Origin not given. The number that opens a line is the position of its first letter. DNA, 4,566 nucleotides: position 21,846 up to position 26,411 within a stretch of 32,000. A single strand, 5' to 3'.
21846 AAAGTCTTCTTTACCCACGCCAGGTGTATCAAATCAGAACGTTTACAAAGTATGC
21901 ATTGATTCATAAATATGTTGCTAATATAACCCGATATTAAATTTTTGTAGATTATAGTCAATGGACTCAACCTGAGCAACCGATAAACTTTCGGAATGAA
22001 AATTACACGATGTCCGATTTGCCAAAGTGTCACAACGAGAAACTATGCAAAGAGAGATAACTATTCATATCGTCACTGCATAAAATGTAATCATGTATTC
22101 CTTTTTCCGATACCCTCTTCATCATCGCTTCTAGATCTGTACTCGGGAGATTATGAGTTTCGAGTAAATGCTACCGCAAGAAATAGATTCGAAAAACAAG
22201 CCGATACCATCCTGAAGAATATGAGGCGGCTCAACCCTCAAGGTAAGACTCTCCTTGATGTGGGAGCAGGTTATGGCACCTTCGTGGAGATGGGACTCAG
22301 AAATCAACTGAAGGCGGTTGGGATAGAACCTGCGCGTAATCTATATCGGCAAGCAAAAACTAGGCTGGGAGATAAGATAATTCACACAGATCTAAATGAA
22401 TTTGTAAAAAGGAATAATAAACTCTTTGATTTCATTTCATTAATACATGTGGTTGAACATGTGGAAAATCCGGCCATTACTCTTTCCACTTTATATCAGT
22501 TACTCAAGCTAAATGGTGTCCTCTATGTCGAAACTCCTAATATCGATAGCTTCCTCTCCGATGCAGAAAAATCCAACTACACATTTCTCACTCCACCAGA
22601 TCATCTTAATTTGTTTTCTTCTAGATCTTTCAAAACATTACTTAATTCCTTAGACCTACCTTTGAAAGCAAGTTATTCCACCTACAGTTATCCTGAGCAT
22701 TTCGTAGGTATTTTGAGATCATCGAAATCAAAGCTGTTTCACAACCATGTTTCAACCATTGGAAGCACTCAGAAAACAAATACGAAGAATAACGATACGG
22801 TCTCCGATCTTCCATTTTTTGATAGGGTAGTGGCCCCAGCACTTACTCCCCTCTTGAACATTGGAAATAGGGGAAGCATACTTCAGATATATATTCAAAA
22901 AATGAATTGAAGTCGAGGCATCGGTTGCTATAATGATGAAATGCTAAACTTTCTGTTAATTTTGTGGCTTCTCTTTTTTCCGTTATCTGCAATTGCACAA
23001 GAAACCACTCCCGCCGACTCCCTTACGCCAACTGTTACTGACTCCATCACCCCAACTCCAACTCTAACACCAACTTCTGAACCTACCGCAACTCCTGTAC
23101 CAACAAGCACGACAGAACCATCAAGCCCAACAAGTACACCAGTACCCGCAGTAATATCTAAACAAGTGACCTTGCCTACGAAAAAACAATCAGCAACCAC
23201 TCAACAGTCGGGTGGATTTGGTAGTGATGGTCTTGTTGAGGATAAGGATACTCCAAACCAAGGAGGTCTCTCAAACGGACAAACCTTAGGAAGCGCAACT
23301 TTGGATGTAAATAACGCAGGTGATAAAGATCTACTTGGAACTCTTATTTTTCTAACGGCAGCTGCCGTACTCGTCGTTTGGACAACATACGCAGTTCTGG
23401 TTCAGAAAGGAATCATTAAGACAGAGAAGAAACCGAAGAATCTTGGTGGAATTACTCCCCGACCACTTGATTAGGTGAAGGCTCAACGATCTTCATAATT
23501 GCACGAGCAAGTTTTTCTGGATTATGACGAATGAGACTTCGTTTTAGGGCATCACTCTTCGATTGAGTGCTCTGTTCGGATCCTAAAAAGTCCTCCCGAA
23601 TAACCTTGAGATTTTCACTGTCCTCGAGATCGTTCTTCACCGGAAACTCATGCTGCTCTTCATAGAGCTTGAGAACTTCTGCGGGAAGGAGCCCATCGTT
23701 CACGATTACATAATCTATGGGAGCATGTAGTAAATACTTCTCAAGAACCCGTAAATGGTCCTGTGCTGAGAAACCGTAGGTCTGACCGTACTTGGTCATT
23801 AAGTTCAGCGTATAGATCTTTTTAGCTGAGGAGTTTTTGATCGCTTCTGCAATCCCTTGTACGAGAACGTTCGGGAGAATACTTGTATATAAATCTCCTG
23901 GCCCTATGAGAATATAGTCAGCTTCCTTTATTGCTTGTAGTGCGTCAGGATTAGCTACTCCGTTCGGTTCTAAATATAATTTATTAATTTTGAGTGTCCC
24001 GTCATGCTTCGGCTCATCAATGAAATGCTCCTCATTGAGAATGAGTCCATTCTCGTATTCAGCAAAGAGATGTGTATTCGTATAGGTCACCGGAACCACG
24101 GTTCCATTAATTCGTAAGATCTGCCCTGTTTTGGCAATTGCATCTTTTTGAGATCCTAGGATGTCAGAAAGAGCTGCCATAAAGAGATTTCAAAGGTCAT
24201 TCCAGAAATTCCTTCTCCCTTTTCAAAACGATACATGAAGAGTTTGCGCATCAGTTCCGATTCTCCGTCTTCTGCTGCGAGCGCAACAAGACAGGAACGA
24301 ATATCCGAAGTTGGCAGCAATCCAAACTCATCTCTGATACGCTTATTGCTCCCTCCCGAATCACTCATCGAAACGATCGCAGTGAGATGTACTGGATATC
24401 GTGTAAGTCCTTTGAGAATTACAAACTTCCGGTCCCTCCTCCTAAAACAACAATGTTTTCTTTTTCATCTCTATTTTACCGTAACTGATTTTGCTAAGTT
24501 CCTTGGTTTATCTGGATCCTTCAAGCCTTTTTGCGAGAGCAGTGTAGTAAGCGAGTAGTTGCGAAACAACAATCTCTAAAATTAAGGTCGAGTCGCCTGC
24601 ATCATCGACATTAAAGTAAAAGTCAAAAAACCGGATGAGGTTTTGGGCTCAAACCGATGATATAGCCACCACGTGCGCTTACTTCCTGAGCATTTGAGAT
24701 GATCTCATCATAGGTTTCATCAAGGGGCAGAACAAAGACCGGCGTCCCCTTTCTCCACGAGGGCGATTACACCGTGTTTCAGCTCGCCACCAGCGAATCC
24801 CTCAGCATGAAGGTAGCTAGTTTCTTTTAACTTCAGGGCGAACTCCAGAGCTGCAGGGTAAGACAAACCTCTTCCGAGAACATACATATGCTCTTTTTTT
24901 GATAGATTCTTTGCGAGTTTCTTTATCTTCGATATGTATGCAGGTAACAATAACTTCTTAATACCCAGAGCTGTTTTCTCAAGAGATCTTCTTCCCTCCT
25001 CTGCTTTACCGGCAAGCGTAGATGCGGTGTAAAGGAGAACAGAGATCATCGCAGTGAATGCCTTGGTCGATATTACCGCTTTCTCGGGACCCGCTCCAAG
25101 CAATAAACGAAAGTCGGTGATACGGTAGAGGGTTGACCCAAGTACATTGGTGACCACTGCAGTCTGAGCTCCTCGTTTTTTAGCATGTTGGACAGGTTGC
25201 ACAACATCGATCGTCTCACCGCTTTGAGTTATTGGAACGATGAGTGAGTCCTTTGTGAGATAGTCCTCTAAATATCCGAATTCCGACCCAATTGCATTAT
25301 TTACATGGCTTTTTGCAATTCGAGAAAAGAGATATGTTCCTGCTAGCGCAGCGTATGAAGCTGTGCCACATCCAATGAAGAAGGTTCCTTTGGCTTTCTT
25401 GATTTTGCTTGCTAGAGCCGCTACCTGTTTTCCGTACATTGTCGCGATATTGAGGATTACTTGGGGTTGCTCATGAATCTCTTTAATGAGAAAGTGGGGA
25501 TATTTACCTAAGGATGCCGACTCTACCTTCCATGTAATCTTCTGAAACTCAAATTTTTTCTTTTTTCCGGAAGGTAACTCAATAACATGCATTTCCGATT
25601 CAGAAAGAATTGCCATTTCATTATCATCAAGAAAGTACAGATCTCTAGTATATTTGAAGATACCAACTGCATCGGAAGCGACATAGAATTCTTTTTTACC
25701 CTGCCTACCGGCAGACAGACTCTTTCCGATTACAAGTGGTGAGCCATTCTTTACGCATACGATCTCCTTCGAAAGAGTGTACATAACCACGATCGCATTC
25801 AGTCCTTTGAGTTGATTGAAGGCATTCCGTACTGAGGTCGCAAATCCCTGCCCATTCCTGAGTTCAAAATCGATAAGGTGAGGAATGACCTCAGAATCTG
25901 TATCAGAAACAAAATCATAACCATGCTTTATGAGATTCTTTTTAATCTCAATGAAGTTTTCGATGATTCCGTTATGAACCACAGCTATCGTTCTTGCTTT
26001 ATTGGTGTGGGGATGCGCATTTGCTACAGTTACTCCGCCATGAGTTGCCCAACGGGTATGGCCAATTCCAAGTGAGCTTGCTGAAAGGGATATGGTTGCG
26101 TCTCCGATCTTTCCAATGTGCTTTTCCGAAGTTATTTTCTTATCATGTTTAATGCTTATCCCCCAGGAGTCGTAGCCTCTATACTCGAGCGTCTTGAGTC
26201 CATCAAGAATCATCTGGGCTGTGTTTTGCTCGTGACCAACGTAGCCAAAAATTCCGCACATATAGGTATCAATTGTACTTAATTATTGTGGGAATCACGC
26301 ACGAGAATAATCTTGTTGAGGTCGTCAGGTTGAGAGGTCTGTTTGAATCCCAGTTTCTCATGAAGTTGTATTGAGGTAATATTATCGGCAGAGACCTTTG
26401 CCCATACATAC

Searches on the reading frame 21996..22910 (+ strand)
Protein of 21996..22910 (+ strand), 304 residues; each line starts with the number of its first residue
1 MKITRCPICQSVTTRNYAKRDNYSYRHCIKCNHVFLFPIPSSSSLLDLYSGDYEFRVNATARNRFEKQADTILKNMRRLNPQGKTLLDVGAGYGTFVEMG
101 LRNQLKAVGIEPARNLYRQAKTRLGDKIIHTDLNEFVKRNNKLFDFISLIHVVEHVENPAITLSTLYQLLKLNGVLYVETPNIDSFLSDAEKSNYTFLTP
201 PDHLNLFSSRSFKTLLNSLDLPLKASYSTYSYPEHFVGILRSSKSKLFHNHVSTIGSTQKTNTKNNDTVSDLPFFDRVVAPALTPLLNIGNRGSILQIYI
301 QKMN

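Call 81: search_protein_families(library=pfam, proteins=[window:21996-22910:+], max_evalue=0.001)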
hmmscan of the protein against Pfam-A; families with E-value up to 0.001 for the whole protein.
window:21996-22910:+ (304 aa): 8 families
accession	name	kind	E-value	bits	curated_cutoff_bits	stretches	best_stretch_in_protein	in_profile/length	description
PF13489.12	Methyltransf_23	-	3.7e-24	85.8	27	1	62-220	3-158/164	Methyltransferase domain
PF08242.18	Methyltransf_12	-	4.6e-11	43.8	30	1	87-176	1-98/98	Methyltransferase domain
PF08241.18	Methyltransf_11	-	1.4e-10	42.1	21.2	1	87-178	1-95/95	Methyltransferase domain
PF13649.12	Methyltransf_25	-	2.7e-06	28.4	27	1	87-174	2-97/97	Methyltransferase domain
PF02353.26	CMAS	-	1e-05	25.4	27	1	70-180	52-166/273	Mycolic acid cyclopropane synthetase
PF08003.17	Methyltransf_9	-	5e-05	22.8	23.8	1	57-184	92-223/315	Protein of unknown function (DUF1698)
PF13847.12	Methyltransf_31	-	8.1e-05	22.8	27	1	83-186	4-117/145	Methyltransferase domain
PF07021.18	MetW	-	0.00011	22.3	21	1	75-168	6-100/193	Methionine biosynthesis protein MetW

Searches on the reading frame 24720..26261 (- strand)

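Call 81: search_protein_families(library=pfam, proteins=[window:24720-26261:-], max_evalue=0.001)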
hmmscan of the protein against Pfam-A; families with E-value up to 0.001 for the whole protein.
window:24720-26261:- (513 aa): 4 families
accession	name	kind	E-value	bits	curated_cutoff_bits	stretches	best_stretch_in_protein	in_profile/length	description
PF01380.27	SIS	-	1.1e-34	119.5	25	2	287-410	2-126/131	SIS domain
PF13522.11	GATase_6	-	1.9e-15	57.5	27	1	59-170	7-107/130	Glutamine amidotransferase domain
PF13537.11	GATase_7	-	6e-12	46.1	25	1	80-197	11-117/123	Glutamine amidotransferase domain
PF13230.11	GATase_4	-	1.5e-05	24.6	23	1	62-127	71-134/272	Glutamine amidotransferases class-II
